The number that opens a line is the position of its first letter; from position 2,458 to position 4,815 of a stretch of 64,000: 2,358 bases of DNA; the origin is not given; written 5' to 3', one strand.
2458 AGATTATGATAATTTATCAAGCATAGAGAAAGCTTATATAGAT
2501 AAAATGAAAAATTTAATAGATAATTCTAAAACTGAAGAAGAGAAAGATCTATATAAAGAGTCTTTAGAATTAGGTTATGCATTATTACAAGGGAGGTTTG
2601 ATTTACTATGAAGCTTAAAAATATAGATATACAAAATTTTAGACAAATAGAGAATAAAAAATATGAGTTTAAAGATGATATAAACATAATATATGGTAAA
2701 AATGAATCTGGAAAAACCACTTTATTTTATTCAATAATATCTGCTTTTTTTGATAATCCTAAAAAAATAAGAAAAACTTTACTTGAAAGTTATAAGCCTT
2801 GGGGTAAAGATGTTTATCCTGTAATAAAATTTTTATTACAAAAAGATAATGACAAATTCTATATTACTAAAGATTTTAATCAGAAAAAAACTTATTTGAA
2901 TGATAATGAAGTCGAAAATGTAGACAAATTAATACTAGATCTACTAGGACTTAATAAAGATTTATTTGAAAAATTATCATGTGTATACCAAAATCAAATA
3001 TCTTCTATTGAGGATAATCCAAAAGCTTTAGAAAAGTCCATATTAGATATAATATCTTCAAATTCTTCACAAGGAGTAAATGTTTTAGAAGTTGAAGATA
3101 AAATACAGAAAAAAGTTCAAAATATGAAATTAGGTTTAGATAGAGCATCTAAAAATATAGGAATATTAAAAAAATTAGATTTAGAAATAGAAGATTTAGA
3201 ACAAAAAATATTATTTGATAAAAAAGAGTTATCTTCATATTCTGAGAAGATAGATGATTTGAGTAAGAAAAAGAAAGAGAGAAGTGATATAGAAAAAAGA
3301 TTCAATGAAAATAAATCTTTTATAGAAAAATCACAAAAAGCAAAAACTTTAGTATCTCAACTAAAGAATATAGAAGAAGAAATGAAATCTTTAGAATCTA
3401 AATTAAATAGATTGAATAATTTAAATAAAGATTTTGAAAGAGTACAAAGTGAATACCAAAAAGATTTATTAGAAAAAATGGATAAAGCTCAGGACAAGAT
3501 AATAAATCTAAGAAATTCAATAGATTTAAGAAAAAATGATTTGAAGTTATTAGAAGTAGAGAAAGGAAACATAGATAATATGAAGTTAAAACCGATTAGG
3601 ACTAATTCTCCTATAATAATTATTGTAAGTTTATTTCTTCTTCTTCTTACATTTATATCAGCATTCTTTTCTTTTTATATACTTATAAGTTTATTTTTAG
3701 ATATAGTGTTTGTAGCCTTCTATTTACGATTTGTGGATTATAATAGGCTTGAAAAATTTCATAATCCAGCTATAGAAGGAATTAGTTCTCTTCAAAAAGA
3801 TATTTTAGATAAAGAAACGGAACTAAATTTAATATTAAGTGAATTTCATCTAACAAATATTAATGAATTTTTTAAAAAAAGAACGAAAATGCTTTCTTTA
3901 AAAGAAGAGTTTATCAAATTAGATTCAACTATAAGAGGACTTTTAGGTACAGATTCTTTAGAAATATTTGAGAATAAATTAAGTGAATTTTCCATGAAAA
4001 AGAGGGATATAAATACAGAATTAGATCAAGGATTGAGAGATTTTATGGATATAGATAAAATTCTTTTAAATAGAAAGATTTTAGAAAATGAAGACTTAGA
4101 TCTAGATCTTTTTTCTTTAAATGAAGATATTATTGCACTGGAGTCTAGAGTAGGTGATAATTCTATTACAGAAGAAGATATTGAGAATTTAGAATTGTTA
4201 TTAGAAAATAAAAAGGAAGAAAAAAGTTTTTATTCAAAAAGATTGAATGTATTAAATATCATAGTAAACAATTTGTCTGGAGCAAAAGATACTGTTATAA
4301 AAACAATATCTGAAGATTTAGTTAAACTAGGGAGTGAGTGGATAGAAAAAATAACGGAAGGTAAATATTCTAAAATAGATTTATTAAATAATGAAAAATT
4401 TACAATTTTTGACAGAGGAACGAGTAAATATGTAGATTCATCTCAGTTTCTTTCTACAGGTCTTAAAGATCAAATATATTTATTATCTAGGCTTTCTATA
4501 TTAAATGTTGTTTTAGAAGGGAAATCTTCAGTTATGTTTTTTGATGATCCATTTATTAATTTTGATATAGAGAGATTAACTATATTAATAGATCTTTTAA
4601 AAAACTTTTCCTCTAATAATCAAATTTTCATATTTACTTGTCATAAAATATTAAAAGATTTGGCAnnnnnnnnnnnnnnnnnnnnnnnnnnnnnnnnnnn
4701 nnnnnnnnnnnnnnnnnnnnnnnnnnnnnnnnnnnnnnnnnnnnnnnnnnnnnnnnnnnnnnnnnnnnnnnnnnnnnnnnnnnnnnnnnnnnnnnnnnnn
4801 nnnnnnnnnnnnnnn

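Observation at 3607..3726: Rad50/SbcC-like coiled-coil apex carries a ~40-residue hydrophobic hairpin instead of a CxxC zinc hook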

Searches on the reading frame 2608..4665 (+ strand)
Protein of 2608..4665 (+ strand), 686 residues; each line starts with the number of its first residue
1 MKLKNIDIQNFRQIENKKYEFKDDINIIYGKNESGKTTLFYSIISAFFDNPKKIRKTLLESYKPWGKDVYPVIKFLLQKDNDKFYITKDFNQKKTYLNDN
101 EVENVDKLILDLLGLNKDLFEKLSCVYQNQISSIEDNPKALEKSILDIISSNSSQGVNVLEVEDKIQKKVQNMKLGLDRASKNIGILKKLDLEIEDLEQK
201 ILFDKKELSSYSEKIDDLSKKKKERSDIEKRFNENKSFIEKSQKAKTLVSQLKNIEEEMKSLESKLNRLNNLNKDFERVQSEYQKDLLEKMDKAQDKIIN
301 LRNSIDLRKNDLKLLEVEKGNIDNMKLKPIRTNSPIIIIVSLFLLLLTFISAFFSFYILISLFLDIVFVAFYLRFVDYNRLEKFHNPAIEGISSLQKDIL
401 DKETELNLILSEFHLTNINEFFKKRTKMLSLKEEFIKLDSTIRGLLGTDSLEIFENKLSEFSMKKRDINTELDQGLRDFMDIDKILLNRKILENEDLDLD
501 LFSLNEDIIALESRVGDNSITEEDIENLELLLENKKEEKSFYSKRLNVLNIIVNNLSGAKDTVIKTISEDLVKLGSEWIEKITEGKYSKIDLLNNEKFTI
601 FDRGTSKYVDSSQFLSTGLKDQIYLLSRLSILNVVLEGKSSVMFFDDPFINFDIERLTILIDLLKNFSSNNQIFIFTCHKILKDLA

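Call 3: search_protein_families(library=pfam, proteins=[window:2608-4665:+], max_evalue=0.1)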
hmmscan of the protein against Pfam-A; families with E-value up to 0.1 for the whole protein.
window:2608-4665:+ (686 aa): 7 families
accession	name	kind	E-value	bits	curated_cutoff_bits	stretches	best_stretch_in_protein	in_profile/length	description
PF02463.25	SMC_N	-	2.2e-10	40.8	40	2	3-55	2-57/220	RecF/RecN/SMC N terminal domain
PF13476.12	AAA_23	-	8.2e-09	36.8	27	1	6-266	2-200/201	AAA domain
PF13514.12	AAA_27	-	1.4e-07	31.7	22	1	1-132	1-131/206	AAA domain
PF13304.12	AAA_21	-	3.2e-07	31.1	27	1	433-679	37-298/304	AAA domain, putative AbiEii toxin, Type IV TA system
PF13175.12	AAA_15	-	5.9e-05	23.3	32.1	1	1-303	1-265/374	AAA ATPase domain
PF13555.12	AAA_29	-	0.011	15.9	27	1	3-44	1-43/61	P-loop containing region of AAA domain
PF10020.14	DUF2262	-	0.033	15.1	29.8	1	523-598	22-95/142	Uncharacterized protein conserved in bacteria (DUF2262)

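Call 4: search_protein_families(library=ncbifam, proteins=[window:2608-4665:+], max_evalue=0.1)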
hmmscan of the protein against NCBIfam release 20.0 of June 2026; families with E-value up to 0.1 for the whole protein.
window:2608-4665:+ (686 aa): 12 families
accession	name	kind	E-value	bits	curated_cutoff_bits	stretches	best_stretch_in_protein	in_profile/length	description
NF003034.1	PRK03918.1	equivalog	3.2e-16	58.5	700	1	1-312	1-319/878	DNA double-strand break repair ATPase Rad50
NF041034.1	Rad50_Sulf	equivalog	4.7e-12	44.6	1000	1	1-318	1-312/872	DNA double-strand break repair ATPase Rad50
TIGR00611.2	recf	equivalog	1.1e-10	41.2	172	2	3-109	1-108/339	DNA replication/repair protein RecF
NF045487.1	ASRP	equivalog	1.5e-08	33.7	300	2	163-310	333-474/593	archaea-specific SMC-related protein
NF041760.1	PtuA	equivalog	1.7e-06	27.2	500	1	1-44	50-93/524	retron Ec78 anti-phage system effector ATPase PtuA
NF042955.1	Ppl_antiphage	equivalog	4.5e-05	21.6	1000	1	26-313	280-562/882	anti-phage protein Ppl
NF002572.0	PRK02224.1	equivalog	0.00013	20.5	1087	0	1-420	1-318/888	DNA double-strand break repair ATPase Rad50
NF041035.1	Rad50_Halo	equivalog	0.0002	19.9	1000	1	1-48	1-48/883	DNA double-strand break repair ATPase Rad50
NF010680.0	PRK14079.1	equivalog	0.0011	18.1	386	1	1-45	1-45/349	recombination protein F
TIGR03771.1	anch_rpt_ABC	equivalog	0.012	15.4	268.8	0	636-683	128-175/223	anchored repeat-type ABC transporter ATP-binding subunit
NF010068.0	PRK13548.1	equivalog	0.05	12.7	261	0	614-679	137-201/261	heme ABC transporter ATP-binding protein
TIGR01166.1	cbiO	subfamily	0.07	12.6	211.8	0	637-681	143-187/190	cobalt ABC transporter, ATP-binding protein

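Call 6: find_homologous_proteins(query=window:2608-4665:+, max_evalue=0.001)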
Query window:2608-4665:+ (686 aa): 164 proteins with E <= 0.001 among 8000 candidates; the best 120 are listed.
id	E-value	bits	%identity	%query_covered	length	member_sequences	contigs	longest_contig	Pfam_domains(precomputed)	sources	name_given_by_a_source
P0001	0.0e+0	1419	100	100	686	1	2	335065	PF13514.13,PF13476.13,PF02463.26,PF13304.13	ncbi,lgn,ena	-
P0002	0.0e+0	1415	100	100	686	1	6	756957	PF13514.13,PF13476.13,PF02463.26,PF13304.13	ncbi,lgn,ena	-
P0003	0.0e+0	1411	100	100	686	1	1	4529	PF13514.13,PF13175.13,PF13476.13,PF02463.26,PF13304.13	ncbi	-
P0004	2.3e-233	795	56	100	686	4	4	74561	PF13514.13,PF13175.13,PF13476.13,PF02463.26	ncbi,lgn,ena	-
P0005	7.5e-229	780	56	99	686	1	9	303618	PF13514.13,PF13476.13,PF02463.26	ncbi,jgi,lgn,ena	jgi:uncharacterized protein YhaN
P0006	1.5e-211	722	51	99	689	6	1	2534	PF13514.13,PF13175.13,PF02463.26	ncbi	-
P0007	5.7e-139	483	38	100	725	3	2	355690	PF13514.13,PF13175.13,PF13476.13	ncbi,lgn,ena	-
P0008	1.3e-22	98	28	29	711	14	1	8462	PF13514.13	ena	-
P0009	5.8e-15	73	28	54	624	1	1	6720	PF13514.13,PF13175.13,PF13476.13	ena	-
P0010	7.5e-15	73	30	42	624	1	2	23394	PF13514.13,PF13175.13,PF13476.13,PF02463.26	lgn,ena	-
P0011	1.6e-14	72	24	100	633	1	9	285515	PF13514.13,PF13175.13,PF13476.13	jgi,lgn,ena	-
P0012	6.3e-14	70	25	54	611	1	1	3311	PF13514.13,PF13476.13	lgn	-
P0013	7.0e-14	70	28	54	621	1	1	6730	PF13514.13,PF13175.13,PF13476.13,PF13555.13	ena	-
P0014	1.4e-13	69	28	54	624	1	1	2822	PF13514.13,PF13175.13,PF13476.13,PF13555.13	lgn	-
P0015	1.4e-13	69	28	54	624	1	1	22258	PF13514.13,PF13175.13,PF13476.13,PF13555.13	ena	-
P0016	9.4e-13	66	25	99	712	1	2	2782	PF13514.13,PF13476.13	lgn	-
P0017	1.4e-12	65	31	32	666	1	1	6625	PF13514.13,PF13476.13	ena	-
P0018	1.6e-12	65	30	32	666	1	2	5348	PF13514.13,PF13476.13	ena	-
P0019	1.7e-12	65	43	16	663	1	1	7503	PF13514.13,PF13476.13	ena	-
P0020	2.3e-12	65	31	32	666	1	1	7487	PF13514.13,PF13476.13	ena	-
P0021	2.6e-12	64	31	32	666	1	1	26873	PF13514.13,PF13476.13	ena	-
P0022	4.0e-12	64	31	29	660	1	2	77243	PF13514.13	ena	-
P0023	7.8e-12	63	28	32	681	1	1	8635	PF13514.13,PF13476.13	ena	-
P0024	1.2e-11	62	29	26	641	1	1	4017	PF13514.13,PF13476.13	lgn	-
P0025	1.6e-11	62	33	22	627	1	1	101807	PF13514.13,PF13476.13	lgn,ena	-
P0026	2.0e-11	61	29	33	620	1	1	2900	PF13514.13,PF13175.13,PF13476.13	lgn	-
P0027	2.2e-11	61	45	14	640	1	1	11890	PF13514.13,PF13476.13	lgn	-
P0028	2.2e-11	61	33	22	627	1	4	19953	PF13514.13,PF13476.13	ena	-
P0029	2.7e-11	61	28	33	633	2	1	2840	PF13514.13,PF13175.13,PF13476.13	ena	-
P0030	2.9e-11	61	30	23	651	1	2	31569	PF13514.13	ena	-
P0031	5.4e-11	60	33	22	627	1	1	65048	PF13514.13,PF13476.13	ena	-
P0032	5.5e-11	60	33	22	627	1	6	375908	PF13514.13,PF13476.13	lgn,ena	-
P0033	7.2e-11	60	33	22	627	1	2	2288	PF13514.13,PF13476.13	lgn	-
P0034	8.3e-11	59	30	23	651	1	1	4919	PF13514.13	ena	-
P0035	8.3e-11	59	33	22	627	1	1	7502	PF13514.13,PF13476.13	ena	-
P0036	1.4e-10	59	22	99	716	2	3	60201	PF13514.13,PF13476.13,PF13555.13,PF02463.26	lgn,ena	-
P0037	1.4e-10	59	39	14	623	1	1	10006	PF13514.13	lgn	-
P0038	1.5e-10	59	33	22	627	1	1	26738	PF13514.13,PF13476.13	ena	-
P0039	1.5e-10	59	34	19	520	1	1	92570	PF13514.13,PF13476.13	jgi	-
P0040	1.7e-10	58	33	22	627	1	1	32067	PF13514.13,PF13476.13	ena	-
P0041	1.9e-10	58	32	22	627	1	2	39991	PF13514.13,PF13476.13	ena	-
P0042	2.1e-10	58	32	22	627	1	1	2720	PF13514.13,PF13476.13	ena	-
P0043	2.6e-10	58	35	13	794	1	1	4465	PF13514.13,PF13476.13,PF02463.26,PF13304.13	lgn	-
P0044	2.8e-10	58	34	19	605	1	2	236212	PF13514.13,PF13476.13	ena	-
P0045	2.9e-10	58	36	19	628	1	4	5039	PF13514.13,PF13476.13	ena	-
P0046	2.9e-10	58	27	17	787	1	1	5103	PF13514.13,PF13175.13,PF13476.13,PF02463.26,PF13166.13,PF13304.13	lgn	-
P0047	3.5e-10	57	33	22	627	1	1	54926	PF13514.13,PF13476.13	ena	-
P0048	5.4e-10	57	30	31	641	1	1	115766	PF13514.13,PF13476.13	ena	-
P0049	5.7e-10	57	35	16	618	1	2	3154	PF13514.13,PF13476.13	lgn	-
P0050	7.0e-10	56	33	22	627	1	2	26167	PF13514.13,PF13476.13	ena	-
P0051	7.5e-10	56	35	16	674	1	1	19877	PF13514.13,PF13175.13,PF13476.13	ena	-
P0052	8.0e-10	56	34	16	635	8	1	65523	PF13514.13,PF13175.13,PF13476.13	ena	-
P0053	8.8e-10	56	26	99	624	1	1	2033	PF13514.13,PF13175.13,PF13476.13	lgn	-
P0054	9.1e-10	56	33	22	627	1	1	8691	PF13514.13,PF13476.13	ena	-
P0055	1.4e-9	55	32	22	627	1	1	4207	PF13514.13,PF13476.13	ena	-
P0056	2.0e-9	55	30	31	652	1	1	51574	PF13514.13,PF13476.13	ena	-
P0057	2.1e-9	55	33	22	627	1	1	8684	PF13514.13,PF13476.13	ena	-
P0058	2.5e-9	54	26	37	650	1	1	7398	PF13514.13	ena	-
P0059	2.9e-9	54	33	22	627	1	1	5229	PF13514.13,PF13476.13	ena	-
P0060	3.9e-9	54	33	22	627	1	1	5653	PF13514.13,PF13476.13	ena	-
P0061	4.0e-9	54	35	16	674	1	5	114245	PF13514.13,PF13175.13,PF13476.13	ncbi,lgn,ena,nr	ncbi:MAG: AAA family ATPase [Clostridia bacterium]|nr:AAA family ATPase [Clostridia bacterium]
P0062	4.7e-9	54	33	22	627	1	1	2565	PF13514.13,PF13476.13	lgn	-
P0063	5.8e-9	53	34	15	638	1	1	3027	PF13514.13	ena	-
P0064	6.7e-9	53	31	32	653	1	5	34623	PF13514.13,PF13476.13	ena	-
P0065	6.9e-9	53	31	31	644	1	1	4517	PF13514.13,PF13175.13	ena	-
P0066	9.4e-9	53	30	31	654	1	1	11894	PF13514.13,PF13476.13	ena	-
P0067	1.0e-8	52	30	31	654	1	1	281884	PF13514.13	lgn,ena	-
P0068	1.2e-8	52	33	22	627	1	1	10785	PF13514.13,PF13476.13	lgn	-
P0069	1.4e-8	52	35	16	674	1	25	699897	PF13514.13,PF13175.13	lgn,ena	-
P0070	1.6e-8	52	33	20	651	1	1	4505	PF13514.13,PF13476.13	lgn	-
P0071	1.6e-8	52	27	31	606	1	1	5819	PF13514.13,PF13476.13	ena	-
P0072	1.8e-8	52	35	16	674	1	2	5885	PF13514.13,PF13175.13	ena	-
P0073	1.9e-8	52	30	31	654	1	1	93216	PF13514.13,PF13476.13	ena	-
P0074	2.1e-8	51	30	31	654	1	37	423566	PF13514.13,PF13476.13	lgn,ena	-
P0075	2.6e-8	51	31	32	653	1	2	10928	PF13514.13,PF13175.13,PF13476.13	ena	-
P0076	3.1e-8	51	28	26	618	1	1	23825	PF13514.13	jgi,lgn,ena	-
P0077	3.2e-8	51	30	31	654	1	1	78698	PF13514.13,PF13476.13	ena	-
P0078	3.9e-8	51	33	20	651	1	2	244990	PF13514.13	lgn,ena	-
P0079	4.0e-8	51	30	31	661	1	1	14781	PF13514.13,PF13476.13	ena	-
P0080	5.3e-8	50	34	19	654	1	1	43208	PF13514.13,PF13476.13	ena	-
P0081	5.3e-8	50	27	28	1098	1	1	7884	PF13514.13,PF13476.13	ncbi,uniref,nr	ncbi:MAG: AAA family ATPase [Flexistipes sinusarabici]|uniref:AAA family ATPase n=1 Tax=Flexistipes 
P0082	6.2e-8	50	36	14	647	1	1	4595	PF13514.13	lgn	-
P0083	6.3e-8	50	30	31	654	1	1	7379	PF13514.13,PF13476.13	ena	-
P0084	6.6e-8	50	30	31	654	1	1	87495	PF13514.13,PF13476.13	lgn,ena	-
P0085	6.8e-8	50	40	14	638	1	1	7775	PF13514.13,PF13175.13,PF13476.13,PF13555.13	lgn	-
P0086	7.8e-8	50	33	20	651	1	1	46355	PF13514.13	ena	-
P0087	7.9e-8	50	30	31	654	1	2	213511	PF13514.13,PF13476.13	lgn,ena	-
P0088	8.6e-8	49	33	20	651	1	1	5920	PF13514.13,PF13175.13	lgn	-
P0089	8.8e-8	49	30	31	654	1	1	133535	PF13514.13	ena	-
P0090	8.8e-8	49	30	31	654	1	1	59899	PF13514.13,PF13476.13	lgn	-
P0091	1.1e-7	49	33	20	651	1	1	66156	PF13514.13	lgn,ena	-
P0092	1.4e-7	49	30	31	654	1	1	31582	PF13514.13,PF13476.13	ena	-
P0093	1.4e-7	49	28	29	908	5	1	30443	PF13514.13,PF13476.13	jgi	jgi:uncharacterized protein YhaN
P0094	1.7e-7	48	30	31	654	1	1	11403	PF13514.13,PF13476.13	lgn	-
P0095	1.7e-7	48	30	31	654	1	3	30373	PF13514.13,PF13476.13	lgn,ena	-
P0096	1.8e-7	48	38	16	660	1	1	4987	PF13514.13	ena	-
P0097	1.8e-7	48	30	31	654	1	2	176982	PF13514.13,PF13476.13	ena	-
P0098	1.9e-7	48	29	26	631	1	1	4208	PF13514.13,PF13476.13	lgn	-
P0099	2.1e-7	48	33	20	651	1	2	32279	PF13514.13,PF13476.13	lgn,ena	-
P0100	2.2e-7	48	30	31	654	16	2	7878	PF13514.13,PF13476.13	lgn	-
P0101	2.2e-7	48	30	31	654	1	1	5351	PF13514.13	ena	-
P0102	2.4e-7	48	34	19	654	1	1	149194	PF13514.13,PF13476.13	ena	-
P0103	2.5e-7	48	30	31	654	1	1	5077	PF13514.13,PF13476.13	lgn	-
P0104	2.6e-7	48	34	19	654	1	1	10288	PF13514.13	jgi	-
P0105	2.7e-7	48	33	20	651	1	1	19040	PF13514.13,PF13476.13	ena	-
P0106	2.9e-7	48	33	20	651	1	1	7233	PF13514.13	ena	-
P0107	3.1e-7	48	31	29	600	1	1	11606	PF13514.13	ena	-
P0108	3.2e-7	48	30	31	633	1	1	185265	PF13514.13,PF13476.13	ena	-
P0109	3.4e-7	47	30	31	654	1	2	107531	PF13514.13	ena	-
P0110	3.5e-7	47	30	31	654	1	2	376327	PF13514.13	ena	-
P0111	4.0e-7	47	36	16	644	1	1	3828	PF13514.13,PF13476.13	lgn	-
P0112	4.3e-7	47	34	19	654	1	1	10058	PF13514.13,PF13476.13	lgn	-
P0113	4.8e-7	47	41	16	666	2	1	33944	PF13514.13,PF13476.13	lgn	-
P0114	5.0e-7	47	29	16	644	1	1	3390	PF13514.13,PF13476.13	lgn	-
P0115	5.4e-7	47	30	31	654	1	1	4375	PF13514.13,PF13476.13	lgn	-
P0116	5.5e-7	47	33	20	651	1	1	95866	PF13514.13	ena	-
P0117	5.6e-7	47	33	26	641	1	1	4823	PF13514.13,PF13175.13,PF13555.13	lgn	-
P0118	6.2e-7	47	30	31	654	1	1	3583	PF13514.13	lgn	-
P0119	6.3e-7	47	30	31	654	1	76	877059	PF13514.13,PF13476.13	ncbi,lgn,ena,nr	ncbi:MAG: AAA family ATPase [Clostridia bacterium]|nr:AAA family ATPase [Clostridia bacterium]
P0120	7.1e-7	46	30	31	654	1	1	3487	PF13514.13,PF13476.13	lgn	-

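Call 14: search_solved_structures(query=A1, max_evalue=0.01, show_alignments=1)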
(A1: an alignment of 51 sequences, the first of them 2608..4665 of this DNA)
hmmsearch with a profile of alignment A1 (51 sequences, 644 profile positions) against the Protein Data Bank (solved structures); distinct sequences matched with E-value up to 0.01: 34.
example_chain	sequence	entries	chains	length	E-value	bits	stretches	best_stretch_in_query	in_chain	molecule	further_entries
3qku_A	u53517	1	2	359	2.5e-25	92.2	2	443-631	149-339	DNA double-strand break repair rad50 ATPase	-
4nck_A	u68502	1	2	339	6.9e-25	90.7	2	461-631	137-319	DNA double-strand break repair Rad50 ATPase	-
3qkt_A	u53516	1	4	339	7.2e-25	90.7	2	461-631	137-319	DNA double-strand break repair rad50 ATPase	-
4nch_A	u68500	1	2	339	7.7e-24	87.3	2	461-631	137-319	DNA double-strand break repair Rad50 ATPase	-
4nci_A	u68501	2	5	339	5.6e-23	84.4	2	1-154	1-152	DNA double-strand break repair Rad50 ATPase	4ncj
3aux_A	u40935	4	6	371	2.7e-21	78.9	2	1-219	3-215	DNA double-strand break repair rad50 ATPase | DNA double-strand break repair Rad50 ATPase,DNA double-strand break repair Rad50 ATPase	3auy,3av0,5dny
5f3w_B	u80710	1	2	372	1.3e-20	76.6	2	442-632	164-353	DNA double-strand break repair Rad50 ATPase,DNA double-strand break repair Rad50 ATPase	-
3qf7_A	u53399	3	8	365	9.9e-16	60.5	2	4-215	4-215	Rad50 | Probable DNA double-strand break repair Rad50 ATPase,Probable DNA double-strand break repa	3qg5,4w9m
3tho_A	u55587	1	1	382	1.2e-14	57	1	4-215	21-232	Probable DNA double-strand break repair Rad50 ATPase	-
3qkr_B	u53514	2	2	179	1.5e-14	56.5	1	478-632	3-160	DNA double-strand break repair rad50 ATPase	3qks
1ii8_B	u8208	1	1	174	6.3e-14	54.5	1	483-632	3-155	Rad50 ABC-ATPase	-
5z67_A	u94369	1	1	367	3.3e-11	45.5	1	1-45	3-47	DNA replication and repair protein RecF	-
5z69_A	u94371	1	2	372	3.5e-11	45.5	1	1-45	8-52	DNA replication and repair protein RecF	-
5z68_A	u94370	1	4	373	3.5e-11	45.4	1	1-45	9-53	DNA replication and repair protein RecF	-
1f2t_B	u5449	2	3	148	3.6e-11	45.4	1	517-632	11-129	RAD50 ABC-ATPASE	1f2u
8x5x_B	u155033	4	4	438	0.0037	18.9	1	214-402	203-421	Histamine H1 receptor,Soluble cytochrome b562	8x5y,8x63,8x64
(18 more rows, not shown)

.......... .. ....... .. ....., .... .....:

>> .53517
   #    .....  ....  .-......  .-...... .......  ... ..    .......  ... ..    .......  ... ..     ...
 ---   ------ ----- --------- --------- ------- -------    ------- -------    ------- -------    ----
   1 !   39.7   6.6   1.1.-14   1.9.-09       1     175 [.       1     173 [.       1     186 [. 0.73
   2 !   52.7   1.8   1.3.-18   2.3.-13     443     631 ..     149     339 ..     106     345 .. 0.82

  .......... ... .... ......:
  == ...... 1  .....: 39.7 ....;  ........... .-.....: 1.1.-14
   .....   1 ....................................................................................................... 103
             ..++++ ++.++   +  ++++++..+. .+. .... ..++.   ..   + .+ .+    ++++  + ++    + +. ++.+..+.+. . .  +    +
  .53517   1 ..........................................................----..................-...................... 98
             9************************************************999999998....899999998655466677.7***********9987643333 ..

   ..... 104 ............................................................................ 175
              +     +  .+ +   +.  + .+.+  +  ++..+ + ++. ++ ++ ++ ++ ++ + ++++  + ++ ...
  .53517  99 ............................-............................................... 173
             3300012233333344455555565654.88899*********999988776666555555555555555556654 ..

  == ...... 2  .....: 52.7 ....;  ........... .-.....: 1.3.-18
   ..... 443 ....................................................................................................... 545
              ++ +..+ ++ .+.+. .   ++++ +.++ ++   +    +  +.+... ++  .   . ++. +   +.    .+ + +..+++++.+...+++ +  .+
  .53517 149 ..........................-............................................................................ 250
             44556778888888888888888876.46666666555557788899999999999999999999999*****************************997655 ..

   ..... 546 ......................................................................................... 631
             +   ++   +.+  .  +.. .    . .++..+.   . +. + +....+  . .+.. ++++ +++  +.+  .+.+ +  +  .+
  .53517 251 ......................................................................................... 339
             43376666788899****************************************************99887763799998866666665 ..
